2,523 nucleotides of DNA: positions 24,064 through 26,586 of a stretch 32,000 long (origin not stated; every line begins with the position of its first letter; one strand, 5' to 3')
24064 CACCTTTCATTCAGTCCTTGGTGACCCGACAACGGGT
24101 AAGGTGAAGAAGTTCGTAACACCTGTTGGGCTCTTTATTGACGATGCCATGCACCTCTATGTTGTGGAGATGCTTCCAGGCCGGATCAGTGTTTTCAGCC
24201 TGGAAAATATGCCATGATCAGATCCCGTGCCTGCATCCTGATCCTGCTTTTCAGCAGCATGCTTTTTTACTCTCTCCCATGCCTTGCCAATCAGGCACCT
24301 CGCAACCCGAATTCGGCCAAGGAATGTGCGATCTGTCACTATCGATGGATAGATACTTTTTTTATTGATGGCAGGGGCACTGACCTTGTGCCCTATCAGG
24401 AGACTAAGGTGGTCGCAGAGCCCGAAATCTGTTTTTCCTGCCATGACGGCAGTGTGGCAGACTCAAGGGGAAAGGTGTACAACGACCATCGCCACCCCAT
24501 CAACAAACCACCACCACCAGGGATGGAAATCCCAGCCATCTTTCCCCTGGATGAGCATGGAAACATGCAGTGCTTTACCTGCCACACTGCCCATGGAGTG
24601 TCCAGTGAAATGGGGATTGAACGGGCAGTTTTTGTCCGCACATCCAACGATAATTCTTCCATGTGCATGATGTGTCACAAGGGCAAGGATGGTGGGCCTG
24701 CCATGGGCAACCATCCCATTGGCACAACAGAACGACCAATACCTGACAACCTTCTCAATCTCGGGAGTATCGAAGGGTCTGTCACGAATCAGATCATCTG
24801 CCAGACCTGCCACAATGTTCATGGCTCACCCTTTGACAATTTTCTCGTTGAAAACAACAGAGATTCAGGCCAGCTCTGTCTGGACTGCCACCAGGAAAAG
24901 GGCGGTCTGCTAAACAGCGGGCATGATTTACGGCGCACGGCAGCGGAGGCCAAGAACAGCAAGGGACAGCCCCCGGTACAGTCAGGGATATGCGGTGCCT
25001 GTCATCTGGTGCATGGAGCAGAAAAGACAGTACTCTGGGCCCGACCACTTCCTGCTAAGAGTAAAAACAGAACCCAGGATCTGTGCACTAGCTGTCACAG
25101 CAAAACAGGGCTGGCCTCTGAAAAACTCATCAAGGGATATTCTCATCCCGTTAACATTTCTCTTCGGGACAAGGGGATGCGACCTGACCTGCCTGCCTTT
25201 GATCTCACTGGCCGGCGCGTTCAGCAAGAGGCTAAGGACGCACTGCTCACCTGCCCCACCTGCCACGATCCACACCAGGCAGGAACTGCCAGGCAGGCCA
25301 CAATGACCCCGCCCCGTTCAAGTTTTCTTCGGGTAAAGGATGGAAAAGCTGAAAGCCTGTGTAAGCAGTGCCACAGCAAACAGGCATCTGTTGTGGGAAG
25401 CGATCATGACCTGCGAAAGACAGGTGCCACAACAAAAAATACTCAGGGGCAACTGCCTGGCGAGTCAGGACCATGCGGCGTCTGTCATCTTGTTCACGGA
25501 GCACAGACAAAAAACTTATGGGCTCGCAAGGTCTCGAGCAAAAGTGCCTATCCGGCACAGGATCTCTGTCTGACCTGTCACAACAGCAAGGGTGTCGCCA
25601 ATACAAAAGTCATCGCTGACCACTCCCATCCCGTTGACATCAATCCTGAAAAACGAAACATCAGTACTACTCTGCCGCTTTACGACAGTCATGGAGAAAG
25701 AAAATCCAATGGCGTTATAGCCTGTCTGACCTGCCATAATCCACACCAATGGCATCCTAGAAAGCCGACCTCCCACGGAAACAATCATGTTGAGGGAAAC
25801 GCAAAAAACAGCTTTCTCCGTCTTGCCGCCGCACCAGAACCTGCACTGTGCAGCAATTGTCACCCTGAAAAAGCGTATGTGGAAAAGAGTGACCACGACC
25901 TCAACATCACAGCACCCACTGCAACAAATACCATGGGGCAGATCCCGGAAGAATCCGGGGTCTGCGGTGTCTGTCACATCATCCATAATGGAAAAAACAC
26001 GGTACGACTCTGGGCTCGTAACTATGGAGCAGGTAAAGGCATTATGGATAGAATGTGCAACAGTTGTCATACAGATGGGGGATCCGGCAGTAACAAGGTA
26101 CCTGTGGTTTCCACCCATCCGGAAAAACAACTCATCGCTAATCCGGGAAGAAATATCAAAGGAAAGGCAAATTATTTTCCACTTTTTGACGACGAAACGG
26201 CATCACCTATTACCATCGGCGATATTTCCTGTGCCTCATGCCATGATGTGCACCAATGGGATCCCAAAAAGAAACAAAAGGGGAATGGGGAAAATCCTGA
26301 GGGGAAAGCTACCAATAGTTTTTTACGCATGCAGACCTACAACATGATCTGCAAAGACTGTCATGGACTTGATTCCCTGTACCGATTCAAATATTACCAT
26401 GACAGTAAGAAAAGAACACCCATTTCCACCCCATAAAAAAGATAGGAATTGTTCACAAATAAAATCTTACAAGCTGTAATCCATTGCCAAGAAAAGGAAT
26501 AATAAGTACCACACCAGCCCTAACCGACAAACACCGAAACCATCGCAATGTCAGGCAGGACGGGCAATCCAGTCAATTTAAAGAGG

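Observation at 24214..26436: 18-haem cytochrome built from three tandem four-haem repeat units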

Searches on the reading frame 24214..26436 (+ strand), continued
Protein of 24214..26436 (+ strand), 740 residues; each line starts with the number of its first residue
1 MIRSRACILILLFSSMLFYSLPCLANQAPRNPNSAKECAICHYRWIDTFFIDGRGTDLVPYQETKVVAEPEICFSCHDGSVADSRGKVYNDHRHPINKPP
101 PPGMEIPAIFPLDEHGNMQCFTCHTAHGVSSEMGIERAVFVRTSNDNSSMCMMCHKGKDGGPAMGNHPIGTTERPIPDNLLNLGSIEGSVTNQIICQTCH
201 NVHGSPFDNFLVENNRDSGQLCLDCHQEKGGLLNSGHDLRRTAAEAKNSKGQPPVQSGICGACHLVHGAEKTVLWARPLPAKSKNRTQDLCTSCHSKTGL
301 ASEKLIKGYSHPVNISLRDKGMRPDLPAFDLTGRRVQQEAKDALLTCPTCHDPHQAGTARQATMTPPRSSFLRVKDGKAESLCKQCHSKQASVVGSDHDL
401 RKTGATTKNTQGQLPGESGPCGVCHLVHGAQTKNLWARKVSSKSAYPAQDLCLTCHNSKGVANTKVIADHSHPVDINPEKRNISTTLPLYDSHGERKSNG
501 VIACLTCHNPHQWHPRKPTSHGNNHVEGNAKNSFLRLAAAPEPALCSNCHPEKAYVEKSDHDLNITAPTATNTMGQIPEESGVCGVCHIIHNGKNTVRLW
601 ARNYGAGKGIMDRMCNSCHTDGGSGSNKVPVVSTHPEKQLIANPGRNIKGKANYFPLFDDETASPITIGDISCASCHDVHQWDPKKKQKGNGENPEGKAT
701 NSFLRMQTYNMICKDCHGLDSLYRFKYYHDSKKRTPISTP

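Call 70: search_protein_families(library=pfam, proteins=[L034:13175-15409:-, L034:15746-16468:+, L034:18838-20802:+, L034:21013-22404:-], max_evalue=0.001)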
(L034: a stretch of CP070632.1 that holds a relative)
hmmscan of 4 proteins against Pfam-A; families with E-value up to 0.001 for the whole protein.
L034:13175-15409:- (744 aa): 2 families
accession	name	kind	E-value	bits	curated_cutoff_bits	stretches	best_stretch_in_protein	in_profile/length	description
PF00563.25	EAL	-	1.8e-74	250.5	31.3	1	488-723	2-236/236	EAL domain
PF00990.26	GGDEF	-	7.3e-43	146.6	23.8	2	300-381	2-83/161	Diguanylate cyclase, GGDEF domain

L034:15746-16468:+ (240 aa): 1 family
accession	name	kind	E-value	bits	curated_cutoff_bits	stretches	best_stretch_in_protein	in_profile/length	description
PF07884.19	VKOR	-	5e-22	78.9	27.5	1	49-170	1-132/134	Vitamin K epoxide reductase family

L034:18838-20802:+ (654 aa): 3 families
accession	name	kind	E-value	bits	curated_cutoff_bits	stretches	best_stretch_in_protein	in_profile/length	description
PF03781.23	FGE-sulfatase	-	6.4e-57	193.6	23.3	1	389-651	5-254/255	Sulfatase-modifying factor enzyme 1-like domain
PF00656.27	Peptidase_C14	-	3.8e-12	46.8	21.4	1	66-170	3-107/233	Caspase domain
PF13620.12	CarboxypepD_reg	-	0.00029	21.6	32.3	1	339-374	45-81/82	Carboxypeptidase regulatory-like domain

L034:21013-22404:- (463 aa): 2 families
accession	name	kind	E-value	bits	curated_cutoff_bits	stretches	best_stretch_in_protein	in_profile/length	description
PF11617.13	Cu-binding_MopE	-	1.6e-12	47.8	27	2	271-300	1-30/30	Putative metal-binding motif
PF00041.27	fn3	-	9.6e-07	29.4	25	1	158-243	1-83/84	Fibronectin type III domain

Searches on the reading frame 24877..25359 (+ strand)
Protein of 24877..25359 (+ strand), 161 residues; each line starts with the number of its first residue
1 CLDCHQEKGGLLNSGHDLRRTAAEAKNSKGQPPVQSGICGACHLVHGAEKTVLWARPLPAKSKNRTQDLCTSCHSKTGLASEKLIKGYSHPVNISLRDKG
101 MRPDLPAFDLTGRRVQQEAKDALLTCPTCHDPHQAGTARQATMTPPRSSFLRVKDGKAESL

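Call 45: search_protein_representatives(alignment_id=A3)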
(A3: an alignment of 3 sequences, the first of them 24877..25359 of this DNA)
Query: 3 sequences, 164 profile positions. Proteins with E-value up to 0.001 (for the whole library): 760; up to 1e-10: 441; up to 1e-30: 244. The best 150 are listed.
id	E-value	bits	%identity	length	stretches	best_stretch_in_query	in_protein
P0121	0.0e+00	1209.8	-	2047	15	1-158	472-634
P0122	5.7e-264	881.8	-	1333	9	1-161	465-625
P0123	3.6e-238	797.9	-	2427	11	1-163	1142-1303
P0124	3.5e-215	723.2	-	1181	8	1-159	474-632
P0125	5.1e-214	719.4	-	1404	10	1-158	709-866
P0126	1.5e-213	717.8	-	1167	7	1-160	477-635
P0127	1.0e-202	682.6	-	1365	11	1-162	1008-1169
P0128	1.6e-202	682.0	-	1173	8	1-160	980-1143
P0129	1.7e-201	678.6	-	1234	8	1-162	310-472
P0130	1.6e-192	649.4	-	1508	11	1-161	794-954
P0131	4.0e-191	644.9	-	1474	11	1-161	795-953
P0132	4.2e-187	631.8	-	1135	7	1-162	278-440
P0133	4.0e-183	618.9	-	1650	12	1-163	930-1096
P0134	9.8e-176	594.9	-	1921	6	1-163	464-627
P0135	7.6e-172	582.2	-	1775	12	1-162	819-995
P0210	7.3e-72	257.0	-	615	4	1-161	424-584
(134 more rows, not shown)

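Call 61: find_encoding_contigs(protein=P0121, flank=10000, max_places=2)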
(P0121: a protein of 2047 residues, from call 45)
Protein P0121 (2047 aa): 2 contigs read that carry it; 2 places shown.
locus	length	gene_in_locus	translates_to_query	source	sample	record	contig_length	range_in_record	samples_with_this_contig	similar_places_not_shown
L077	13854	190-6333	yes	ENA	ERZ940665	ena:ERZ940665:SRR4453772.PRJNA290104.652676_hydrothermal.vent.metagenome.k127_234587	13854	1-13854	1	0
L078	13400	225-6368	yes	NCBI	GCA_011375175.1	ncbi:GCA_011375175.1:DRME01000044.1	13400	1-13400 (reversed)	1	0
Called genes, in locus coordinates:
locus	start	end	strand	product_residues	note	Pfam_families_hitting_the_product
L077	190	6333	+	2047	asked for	PF14522:Cytochrome_C7 (faint), PF14537:Cytochrom_c3_2 (faint), PF09699:Paired_CXXCH_1, PF22113:Mtrc-MtrF_II-IV_dom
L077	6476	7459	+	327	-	PF02729:OTCace_N, PF00185:OTCace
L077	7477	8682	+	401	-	PF00764:Arginosuc_synth, PF20979:Arginosuc_syn_C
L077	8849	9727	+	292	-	PF01557:FAA_hydrolase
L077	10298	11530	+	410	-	PF00155:Aminotran_1_2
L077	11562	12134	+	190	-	PF01288:HPPK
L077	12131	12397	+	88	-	PF04945:YHS (weak)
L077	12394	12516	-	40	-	-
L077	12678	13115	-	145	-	PF01243:PNPOx_N, PF12900:Pyridox_ox_2, PF16242:Pyrid_ox_like (weak)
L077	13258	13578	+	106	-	PF01638:HxlR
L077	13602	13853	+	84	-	?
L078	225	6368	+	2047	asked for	PF14522:Cytochrome_C7 (faint), PF14537:Cytochrom_c3_2 (faint), PF09699:Paired_CXXCH_1, PF22113:Mtrc-MtrF_II-IV_dom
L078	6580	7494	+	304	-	PF02729:OTCace_N, PF00185:OTCace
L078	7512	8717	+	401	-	PF00764:Arginosuc_synth, PF20979:Arginosuc_syn_C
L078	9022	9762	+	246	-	PF01557:FAA_hydrolase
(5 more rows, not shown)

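Call 80: find_encoding_contigs(protein=P0210, flank=8000, max_places=3)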
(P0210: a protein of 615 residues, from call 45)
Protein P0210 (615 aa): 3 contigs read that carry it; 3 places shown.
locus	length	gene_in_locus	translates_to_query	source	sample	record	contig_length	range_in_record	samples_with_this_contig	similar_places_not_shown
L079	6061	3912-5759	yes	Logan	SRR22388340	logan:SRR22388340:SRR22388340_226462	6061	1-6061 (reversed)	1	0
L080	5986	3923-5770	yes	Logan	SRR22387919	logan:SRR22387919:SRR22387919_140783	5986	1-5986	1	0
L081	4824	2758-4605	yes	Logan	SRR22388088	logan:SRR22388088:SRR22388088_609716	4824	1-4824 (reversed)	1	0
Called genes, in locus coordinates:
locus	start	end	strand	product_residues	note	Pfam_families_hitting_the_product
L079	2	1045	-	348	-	?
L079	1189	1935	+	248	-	PF00027:cNMP_binding, PF13545:HTH_Crp_2, PF00325:Crp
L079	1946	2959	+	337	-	PF14522:Cytochrome_C7 (faint)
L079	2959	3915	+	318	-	PF25021:TEN_NHL (faint), PF13449:Phytase-like (faint), PF01436:NHL (weak), PF06739:SBBP (faint), PF08450:SGL (faint), PF17170:DUF5128 (weak), PF01436:NHL, PF17170:DUF5128 (weak), +1 more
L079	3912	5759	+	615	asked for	PF14522:Cytochrome_C7 (faint), PF22113:Mtrc-MtrF_II-IV_dom (faint), PF14537:Cytochrom_c3_2 (faint), PF09699:Paired_CXXCH_1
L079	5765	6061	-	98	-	?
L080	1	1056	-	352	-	?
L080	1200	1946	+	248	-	PF00027:cNMP_binding, PF13545:HTH_Crp_2, PF00325:Crp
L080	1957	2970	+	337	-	PF14522:Cytochrome_C7 (faint)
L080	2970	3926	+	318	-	PF25021:TEN_NHL (faint), PF13449:Phytase-like (faint), PF01436:NHL (weak), PF06739:SBBP (faint), PF08450:SGL (faint), PF17170:DUF5128 (weak), PF01436:NHL, PF17170:DUF5128 (weak), +1 more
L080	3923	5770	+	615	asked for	PF14522:Cytochrome_C7 (faint), PF22113:Mtrc-MtrF_II-IV_dom (faint), PF14537:Cytochrom_c3_2 (faint), PF09699:Paired_CXXCH_1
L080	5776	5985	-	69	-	?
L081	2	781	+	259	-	?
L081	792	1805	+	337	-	PF14522:Cytochrome_C7 (faint)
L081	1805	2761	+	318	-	PF25021:TEN_NHL (faint), PF13449:Phytase-like (faint), PF01436:NHL (weak), PF06739:SBBP (faint), PF08450:SGL (faint), PF17170:DUF5128 (weak), PF01436:NHL, PF17170:DUF5128 (weak), +1 more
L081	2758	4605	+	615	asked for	PF14522:Cytochrome_C7 (faint), PF22113:Mtrc-MtrF_II-IV_dom (faint), PF14537:Cytochrom_c3_2 (faint), PF09699:Paired_CXXCH_1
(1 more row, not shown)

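Call 84: find_homologous_proteins(query=P0210, max_evalue=1e-20)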
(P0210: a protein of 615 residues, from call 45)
Query P0210 (615 aa): 1131 proteins with E <= 1e-20 among 8000 candidates; the best 120 are listed.
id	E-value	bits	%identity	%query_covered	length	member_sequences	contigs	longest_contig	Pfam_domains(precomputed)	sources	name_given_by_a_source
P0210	0.0e+0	1463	100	100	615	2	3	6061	PF09699.16,PF14537.12,PF14522.12,PF22113.2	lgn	-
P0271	4.7e-270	916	35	94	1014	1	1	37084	PF09699.16,PF14537.12,PF14522.12,PF22113.2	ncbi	-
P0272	8.4e-270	915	38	90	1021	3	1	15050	PF09699.16,PF14537.12,PF22678.2,PF14522.12,PF22113.2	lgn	-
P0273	3.6e-267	906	38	91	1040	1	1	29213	PF09699.16,PF14537.12,PF22678.2,PF14522.12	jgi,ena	-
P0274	1.5e-266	904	36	92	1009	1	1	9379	PF09699.16,PF14537.12,PF22678.2,PF14522.12,PF22113.2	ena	-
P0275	8.6e-266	902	38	93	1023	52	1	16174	PF09699.16,PF14537.12,PF22678.2,PF14522.12,PF22113.2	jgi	jgi:predicted CXXCH cytochrome family protein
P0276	1.2e-265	901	38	91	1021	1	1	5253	PF09699.16,PF14537.12,PF22678.2,PF14522.12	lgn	-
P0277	1.2e-265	901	37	91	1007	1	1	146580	PF09699.16,PF14537.12,PF22678.2,PF14522.12,PF22113.2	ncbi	-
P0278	4.9e-265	899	37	94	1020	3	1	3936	PF09699.16,PF14537.12,PF22678.2,PF14522.12,PF22113.2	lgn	-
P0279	8.4e-265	899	35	89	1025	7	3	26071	PF09699.16,PF14537.12,PF14522.12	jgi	jgi:predicted CXXCH cytochrome family protein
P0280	1.7e-264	898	37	94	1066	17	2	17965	PF09699.16,PF14537.12,PF22678.2,PF14522.12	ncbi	ncbi:MAG: cytochrome c3 family protein [Sulfuricella sp.]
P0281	3.7e-264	896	48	94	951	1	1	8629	PF09699.16,PF14537.12,PF03264.20,PF14522.12,PF22113.2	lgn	-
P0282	1.1e-263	895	35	89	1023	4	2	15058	PF09699.16,PF14537.12,PF14522.12,PF22113.2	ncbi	-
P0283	1.3e-263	895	38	91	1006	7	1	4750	PF09699.16,PF14537.12,PF22678.2,PF14522.12,PF22113.2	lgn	-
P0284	7.3e-262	889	57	91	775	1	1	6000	PF09699.16,PF14537.12,PF14522.12,PF22113.2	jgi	jgi:predicted CXXCH cytochrome family protein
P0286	9.7e-260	882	35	91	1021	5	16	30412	PF09699.16,PF14537.12,PF22678.2,PF14522.12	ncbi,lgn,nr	ncbi:MAG: cytochrome c3 family protein [Gallionellaceae bacterium]|nr:cytochrome c3 family protein [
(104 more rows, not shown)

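Call 87: find_encoding_contigs(protein=P0286, flank=10000, max_places=2)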
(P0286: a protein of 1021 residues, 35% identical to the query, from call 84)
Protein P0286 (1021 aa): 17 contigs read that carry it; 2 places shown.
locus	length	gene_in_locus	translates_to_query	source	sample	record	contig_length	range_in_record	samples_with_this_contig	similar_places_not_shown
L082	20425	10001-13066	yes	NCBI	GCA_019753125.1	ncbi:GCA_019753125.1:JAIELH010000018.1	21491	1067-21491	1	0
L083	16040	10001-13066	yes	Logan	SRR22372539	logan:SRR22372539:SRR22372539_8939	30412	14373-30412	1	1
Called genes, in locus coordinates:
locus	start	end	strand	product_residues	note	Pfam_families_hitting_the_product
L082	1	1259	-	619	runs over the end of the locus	PF00563:EAL, PF00571:CBS (faint), PF00990:GGDEF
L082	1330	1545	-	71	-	-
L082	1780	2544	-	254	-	PF14537:Cytochrom_c3_2 (faint)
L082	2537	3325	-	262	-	PF01292:Ni_hydr_CYTB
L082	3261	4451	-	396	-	PF14522:Cytochrome_C7 (faint), PF14537:Cytochrom_c3_2 (faint), PF22113:Mtrc-MtrF_II-IV_dom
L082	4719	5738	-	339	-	PF01436:NHL, PF06739:SBBP (faint), PF08450:SGL (faint), PF17170:DUF5128 (faint), PF25021:TEN_NHL (faint), PF13449:Phytase-like (faint), PF01436:NHL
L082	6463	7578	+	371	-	PF09699:Paired_CXXCH_1 (faint), PF14522:Cytochrome_C7 (faint), PF14537:Cytochrom_c3_2 (faint), PF22113:Mtrc-MtrF_II-IV_dom (weak)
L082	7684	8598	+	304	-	PF01292:Ni_hydr_CYTB (weak)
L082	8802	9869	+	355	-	PF14522:Cytochrome_C7 (faint)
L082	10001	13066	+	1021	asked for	PF14537:Cytochrom_c3_2 (faint), PF22678:Cytochrom_c_NrfB-like (faint), PF09699:Paired_CXXCH_1, PF14522:Cytochrome_C7 (weak)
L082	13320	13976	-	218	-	PF13590:DUF4136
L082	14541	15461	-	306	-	PF00027:cNMP_binding, PF00990:GGDEF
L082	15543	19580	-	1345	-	PF18076:FGAR-AT_N, PF18072:FGAR-AT_linker, PF02769:AIRS_C, PF22689:FGAR-AT_PurM_N-like, PF02769:AIRS_C, PF13507:GATase_5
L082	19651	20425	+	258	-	PF01256:Carb_kinase, PF08543:Phos_pyr_kin (weak)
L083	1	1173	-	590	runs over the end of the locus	PF00563:EAL, PF00571:CBS (faint), PF00990:GGDEF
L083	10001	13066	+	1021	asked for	PF14537:Cytochrom_c3_2 (faint), PF22678:Cytochrom_c_NrfB-like (faint), PF09699:Paired_CXXCH_1, PF14522:Cytochrome_C7 (weak)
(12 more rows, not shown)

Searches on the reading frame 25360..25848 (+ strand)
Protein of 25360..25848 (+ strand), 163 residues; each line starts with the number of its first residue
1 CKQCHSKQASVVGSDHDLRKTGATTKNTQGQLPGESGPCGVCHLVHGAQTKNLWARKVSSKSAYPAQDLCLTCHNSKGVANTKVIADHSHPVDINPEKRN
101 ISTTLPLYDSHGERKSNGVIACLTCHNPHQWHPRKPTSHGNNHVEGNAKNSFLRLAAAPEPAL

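Call 73: predict_structure(alignment_id=A4)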
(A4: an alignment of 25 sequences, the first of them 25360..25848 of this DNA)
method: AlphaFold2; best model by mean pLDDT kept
length: 163 residues; sequences in the alignment: 25
mean_pLDDT: 54.4   pTM: 0.42
mean pLDDT of the five models: 54.4, 51.0, 50.9, 49.3, 49.2
residues with pLDDT >= 90: 0; 70-90: 27; 50-70: 59; < 50: 77
segments of 3 or more residues with pLDDT < 50: 1-5, 7-17, 37-56, 124-163
pLDDT, mean of each block of 10 residues (from residue 1): 47 46 54 51 43 51 64 71 67 79 73 76 43 36 39 35 39
secondary structure, 60 per line:
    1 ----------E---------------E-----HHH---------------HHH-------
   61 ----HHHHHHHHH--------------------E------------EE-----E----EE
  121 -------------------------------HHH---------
elements in order: H65-73
